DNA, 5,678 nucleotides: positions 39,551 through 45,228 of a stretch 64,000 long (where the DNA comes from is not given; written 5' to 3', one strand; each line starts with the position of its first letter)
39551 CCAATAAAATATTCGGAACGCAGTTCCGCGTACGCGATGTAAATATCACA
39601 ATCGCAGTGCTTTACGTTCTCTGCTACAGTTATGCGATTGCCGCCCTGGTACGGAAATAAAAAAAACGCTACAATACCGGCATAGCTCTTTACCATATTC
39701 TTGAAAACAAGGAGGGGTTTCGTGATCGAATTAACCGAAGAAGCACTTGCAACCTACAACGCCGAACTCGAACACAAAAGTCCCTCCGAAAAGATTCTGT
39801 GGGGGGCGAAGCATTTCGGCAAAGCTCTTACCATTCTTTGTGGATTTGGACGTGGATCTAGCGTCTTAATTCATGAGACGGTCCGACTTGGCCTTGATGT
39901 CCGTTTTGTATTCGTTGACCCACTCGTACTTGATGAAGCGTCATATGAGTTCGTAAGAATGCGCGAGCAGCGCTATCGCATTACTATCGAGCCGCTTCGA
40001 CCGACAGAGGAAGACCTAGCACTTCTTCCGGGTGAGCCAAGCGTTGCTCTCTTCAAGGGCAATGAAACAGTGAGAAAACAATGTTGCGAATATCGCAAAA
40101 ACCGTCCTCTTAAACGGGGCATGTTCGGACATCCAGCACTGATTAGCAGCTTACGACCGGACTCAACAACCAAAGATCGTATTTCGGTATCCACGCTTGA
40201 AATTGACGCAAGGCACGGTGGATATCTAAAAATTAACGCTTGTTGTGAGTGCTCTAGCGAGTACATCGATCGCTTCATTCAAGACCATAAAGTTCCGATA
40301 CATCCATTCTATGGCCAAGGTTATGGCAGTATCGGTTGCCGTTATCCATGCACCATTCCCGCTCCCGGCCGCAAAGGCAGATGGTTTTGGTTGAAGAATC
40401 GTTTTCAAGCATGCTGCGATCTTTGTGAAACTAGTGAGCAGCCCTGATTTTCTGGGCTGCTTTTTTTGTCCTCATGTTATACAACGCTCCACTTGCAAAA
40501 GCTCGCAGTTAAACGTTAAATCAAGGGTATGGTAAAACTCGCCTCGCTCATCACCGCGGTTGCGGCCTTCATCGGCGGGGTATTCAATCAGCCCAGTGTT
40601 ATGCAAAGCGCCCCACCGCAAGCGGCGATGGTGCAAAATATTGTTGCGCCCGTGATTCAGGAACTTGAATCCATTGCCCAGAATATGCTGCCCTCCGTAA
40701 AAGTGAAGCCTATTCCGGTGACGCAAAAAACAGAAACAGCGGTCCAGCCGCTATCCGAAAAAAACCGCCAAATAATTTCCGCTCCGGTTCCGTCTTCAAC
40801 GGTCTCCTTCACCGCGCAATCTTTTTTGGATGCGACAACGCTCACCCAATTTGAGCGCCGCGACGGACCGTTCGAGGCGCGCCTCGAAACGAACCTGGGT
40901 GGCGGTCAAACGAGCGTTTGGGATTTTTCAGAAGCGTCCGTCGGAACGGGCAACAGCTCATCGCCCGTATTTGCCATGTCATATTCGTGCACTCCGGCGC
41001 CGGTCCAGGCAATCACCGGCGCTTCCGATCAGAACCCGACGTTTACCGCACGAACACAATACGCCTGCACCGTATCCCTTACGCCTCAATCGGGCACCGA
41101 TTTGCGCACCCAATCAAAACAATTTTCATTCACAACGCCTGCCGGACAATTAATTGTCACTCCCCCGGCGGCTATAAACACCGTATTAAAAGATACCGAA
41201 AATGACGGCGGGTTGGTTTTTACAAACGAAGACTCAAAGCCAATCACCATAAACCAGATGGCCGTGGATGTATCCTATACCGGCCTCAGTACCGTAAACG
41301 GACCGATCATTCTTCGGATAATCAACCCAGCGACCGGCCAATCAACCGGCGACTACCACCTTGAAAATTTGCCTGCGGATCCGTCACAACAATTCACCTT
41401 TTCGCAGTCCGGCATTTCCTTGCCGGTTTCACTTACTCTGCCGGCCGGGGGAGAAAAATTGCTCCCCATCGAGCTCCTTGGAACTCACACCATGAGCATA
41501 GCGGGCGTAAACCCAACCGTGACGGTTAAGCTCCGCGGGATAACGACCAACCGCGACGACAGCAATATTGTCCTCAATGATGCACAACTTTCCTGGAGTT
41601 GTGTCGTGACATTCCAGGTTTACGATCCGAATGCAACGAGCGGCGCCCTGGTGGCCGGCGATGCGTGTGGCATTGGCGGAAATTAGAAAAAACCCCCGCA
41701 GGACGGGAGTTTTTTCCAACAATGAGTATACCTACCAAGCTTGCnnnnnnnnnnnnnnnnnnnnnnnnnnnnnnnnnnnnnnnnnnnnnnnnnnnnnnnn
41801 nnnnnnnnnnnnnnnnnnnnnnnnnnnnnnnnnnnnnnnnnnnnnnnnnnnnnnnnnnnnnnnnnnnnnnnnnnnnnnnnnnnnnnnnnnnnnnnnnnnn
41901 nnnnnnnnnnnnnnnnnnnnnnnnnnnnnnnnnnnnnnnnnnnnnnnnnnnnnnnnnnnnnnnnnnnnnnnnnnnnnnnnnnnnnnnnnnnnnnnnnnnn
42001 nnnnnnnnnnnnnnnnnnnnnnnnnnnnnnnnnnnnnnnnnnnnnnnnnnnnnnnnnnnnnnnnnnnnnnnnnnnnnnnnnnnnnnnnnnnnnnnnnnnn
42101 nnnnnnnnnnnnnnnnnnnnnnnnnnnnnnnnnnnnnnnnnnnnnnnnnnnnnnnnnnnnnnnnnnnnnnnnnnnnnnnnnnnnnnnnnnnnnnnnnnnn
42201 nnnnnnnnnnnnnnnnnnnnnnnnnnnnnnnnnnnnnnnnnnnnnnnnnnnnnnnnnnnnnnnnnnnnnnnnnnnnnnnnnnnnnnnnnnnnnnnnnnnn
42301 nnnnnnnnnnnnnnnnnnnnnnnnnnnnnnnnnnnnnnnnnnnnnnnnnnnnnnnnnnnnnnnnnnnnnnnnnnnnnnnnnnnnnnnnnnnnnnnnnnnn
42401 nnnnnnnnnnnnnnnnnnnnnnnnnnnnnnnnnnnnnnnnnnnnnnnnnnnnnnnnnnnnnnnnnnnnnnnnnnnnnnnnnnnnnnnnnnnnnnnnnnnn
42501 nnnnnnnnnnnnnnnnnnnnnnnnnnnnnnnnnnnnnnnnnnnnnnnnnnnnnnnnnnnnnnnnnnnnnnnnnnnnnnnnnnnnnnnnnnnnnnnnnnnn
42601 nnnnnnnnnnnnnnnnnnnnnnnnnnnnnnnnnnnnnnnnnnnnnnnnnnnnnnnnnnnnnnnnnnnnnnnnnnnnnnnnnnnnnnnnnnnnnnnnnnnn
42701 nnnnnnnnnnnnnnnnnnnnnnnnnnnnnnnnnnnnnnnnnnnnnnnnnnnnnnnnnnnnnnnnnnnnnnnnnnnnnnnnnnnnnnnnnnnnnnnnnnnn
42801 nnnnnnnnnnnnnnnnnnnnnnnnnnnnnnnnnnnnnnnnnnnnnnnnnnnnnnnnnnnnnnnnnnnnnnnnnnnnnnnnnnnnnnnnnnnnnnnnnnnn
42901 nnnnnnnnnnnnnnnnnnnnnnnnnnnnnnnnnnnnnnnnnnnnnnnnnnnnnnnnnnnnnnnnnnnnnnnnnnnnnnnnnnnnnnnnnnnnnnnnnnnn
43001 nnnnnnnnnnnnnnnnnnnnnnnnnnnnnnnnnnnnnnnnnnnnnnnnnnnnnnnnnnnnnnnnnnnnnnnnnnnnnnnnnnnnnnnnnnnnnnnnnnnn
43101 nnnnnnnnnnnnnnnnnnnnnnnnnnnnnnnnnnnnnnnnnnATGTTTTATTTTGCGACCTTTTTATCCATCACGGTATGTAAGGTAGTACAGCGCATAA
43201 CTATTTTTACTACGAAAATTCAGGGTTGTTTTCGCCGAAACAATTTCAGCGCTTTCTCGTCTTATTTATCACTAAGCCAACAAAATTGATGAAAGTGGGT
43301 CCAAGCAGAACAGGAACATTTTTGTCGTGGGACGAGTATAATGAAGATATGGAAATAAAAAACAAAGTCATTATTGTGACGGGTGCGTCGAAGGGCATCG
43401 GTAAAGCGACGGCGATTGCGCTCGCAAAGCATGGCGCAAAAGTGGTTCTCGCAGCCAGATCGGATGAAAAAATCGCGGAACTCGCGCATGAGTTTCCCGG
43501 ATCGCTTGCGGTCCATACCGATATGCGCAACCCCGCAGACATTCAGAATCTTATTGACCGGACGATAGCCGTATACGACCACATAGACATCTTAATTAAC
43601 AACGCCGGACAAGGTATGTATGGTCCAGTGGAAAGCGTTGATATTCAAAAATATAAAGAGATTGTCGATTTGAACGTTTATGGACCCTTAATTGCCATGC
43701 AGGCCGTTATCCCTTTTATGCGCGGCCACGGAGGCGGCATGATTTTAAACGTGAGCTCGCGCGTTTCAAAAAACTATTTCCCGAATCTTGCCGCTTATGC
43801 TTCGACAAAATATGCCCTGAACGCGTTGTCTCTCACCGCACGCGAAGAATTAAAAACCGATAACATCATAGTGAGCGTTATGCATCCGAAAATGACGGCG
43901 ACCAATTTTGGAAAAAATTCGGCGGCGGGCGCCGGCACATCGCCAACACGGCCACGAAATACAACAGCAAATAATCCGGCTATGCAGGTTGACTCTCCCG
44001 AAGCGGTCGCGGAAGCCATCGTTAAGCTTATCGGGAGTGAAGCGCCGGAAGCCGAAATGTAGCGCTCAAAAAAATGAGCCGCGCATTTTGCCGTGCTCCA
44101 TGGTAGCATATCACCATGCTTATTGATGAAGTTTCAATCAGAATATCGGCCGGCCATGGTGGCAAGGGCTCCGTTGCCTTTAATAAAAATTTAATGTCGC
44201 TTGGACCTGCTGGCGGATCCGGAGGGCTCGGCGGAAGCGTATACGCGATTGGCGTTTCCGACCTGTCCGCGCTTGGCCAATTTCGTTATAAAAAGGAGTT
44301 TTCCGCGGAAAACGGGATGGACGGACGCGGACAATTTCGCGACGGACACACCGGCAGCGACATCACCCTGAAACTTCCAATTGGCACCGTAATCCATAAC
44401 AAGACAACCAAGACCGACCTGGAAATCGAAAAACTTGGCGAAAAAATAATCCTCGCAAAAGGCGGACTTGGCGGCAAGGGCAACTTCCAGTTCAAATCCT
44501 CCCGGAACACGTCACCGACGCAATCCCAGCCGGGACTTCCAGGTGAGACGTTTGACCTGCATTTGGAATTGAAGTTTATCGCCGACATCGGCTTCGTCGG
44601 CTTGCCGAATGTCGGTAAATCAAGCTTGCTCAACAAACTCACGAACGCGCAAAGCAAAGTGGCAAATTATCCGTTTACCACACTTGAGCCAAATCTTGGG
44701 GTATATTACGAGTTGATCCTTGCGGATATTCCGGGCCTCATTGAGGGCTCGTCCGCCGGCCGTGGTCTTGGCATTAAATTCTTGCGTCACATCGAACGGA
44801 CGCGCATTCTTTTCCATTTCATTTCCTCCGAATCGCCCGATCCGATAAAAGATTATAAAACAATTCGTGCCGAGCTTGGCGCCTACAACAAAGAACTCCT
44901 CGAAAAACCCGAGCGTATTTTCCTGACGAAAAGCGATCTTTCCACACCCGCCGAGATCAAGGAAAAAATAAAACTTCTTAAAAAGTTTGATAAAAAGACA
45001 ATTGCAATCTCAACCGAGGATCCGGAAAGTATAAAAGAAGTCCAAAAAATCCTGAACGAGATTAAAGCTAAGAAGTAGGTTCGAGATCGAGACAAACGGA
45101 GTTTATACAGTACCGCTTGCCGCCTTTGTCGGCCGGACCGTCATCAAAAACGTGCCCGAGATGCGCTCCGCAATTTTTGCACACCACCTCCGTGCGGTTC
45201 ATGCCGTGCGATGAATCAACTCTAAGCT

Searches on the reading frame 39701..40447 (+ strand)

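Call 41: search_protein_families(library=pfam, proteins=[window:39701-40447:+], max_evalue=0.001)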
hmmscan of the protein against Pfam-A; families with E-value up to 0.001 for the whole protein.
window:39701-40447:+ (248 aa): 1 family
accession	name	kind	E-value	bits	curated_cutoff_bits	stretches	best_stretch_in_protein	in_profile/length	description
PF01507.26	PAPS_reduct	-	1.7e-18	67.7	22.5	1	44-218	3-173/175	Phosphoadenosine phosphosulfate reductase domain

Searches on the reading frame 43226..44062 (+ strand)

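Call 41: search_protein_families(library=pfam, proteins=[window:43226-44062:+], max_evalue=0.001)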
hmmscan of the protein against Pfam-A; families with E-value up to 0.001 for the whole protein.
window:43226-44062:+ (278 aa): 6 families
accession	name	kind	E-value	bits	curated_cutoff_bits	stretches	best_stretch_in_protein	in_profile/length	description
PF00106.31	adh_short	-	8.1e-49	166.2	26.6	1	47-232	1-190/195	short chain dehydrogenase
PF13561.12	adh_short_C2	-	2.3e-36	126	27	1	53-272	1-220/236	Enoyl-(Acyl carrier protein) reductase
PF08659.16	KR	-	3e-07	31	22.6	1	49-206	3-164/180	KR domain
PF23441.1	SDR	-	2.9e-05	24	27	1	45-231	6-201/258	SDR-like rossmann domain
PF13460.12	NAD_binding_10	-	0.00045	20.6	27.2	1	53-120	1-68/184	NAD(P)H-binding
PF01370.27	Epimerase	-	0.00096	19.1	20.9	0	49-130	1-75/240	NAD dependent epimerase/dehydratase family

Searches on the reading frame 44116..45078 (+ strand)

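Call 41: search_protein_families(library=pfam, proteins=[window:44116-45078:+], max_evalue=0.001)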
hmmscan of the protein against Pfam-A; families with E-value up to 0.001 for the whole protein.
window:44116-45078:+ (320 aa): 4 families
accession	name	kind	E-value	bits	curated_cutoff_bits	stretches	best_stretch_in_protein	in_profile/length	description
PF01018.28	GTP1_OBG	-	1.3e-41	142.2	27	1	3-153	1-154/155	GTP1/OBG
PF01926.29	MMR_HSR1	-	2e-24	86.3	21.9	1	158-271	2-112/113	50S ribosome-binding GTPase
PF02421.24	FeoB_N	-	9.5e-11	41.9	27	1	158-208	3-57/156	Ferrous iron transport protein B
PF03193.22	RsgA_GTPase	-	4.6e-06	27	30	0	267-315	57-106/174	RsgA GTPase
